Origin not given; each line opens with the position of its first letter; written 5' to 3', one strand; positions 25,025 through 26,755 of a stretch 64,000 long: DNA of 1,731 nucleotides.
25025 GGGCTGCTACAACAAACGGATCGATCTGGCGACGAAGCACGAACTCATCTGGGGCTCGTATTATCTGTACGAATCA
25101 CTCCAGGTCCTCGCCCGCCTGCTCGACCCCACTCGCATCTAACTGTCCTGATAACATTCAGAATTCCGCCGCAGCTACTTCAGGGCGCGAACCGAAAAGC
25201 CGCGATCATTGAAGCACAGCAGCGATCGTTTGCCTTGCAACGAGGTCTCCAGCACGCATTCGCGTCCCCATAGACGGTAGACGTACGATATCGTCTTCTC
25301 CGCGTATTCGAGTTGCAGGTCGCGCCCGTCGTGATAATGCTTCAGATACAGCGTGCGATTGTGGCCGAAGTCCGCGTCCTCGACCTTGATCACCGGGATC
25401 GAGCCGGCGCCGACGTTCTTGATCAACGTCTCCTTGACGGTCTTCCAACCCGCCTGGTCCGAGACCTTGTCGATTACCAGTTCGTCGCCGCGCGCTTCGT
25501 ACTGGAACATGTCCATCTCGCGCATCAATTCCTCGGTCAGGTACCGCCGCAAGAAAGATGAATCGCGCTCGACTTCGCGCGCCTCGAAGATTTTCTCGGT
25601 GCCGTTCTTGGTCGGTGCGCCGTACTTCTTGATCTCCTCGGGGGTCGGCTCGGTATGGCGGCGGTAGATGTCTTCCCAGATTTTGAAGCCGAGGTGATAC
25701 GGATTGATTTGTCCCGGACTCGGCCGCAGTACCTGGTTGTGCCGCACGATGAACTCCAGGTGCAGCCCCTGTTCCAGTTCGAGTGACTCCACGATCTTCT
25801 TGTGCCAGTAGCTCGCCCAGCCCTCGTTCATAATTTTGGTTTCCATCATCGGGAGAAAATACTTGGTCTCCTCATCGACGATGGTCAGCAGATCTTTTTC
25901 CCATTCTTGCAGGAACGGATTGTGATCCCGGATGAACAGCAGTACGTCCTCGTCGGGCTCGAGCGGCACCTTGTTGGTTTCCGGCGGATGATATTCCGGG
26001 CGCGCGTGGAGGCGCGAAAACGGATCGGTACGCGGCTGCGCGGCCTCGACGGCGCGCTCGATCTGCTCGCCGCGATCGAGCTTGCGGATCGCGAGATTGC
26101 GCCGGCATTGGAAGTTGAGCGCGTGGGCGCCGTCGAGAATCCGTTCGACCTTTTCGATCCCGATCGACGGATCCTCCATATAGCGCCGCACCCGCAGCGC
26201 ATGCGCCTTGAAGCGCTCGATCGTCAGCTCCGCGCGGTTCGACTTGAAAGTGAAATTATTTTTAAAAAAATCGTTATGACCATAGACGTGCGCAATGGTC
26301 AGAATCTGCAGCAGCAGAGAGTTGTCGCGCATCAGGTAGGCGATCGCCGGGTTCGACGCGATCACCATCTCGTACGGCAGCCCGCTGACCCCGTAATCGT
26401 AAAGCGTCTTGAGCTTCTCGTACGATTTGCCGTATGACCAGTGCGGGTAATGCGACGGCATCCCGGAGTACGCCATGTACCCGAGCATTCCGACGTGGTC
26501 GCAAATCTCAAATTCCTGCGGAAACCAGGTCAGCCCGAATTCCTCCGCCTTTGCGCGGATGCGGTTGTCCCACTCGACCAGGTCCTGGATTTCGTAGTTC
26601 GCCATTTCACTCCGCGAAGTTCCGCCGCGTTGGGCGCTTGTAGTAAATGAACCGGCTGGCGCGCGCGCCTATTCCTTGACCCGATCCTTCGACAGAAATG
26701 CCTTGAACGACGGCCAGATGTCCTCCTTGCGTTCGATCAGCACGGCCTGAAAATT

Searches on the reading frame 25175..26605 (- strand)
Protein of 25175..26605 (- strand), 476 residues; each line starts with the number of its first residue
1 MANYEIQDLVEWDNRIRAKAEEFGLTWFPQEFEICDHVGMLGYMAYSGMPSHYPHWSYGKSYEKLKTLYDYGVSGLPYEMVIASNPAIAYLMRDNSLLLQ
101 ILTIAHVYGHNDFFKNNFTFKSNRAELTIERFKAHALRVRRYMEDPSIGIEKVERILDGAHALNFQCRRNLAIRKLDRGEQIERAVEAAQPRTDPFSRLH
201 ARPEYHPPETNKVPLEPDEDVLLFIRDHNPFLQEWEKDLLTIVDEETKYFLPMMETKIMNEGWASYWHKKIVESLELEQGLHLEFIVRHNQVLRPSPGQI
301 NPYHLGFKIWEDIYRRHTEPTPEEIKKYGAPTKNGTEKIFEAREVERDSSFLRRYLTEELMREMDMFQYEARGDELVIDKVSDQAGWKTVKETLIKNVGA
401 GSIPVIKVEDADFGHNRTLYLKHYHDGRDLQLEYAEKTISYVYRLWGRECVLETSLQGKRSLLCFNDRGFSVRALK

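Call 60: search_protein_families(library=pfam, proteins=[window:25175-26605:-], max_evalue=0.00001)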
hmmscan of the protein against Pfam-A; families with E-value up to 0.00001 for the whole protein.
window:25175-26605:- (476 aa): 2 families
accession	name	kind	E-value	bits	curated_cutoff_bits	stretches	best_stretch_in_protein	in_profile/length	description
PF04293.20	SpoVR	-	5e-142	473.8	27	1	4-400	2-404/407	SpoVR like protein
PF24755.2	SpoVR_C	-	7.9e-14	51.9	27.6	1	404-454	1-52/55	SpoVR-like C-terminal domain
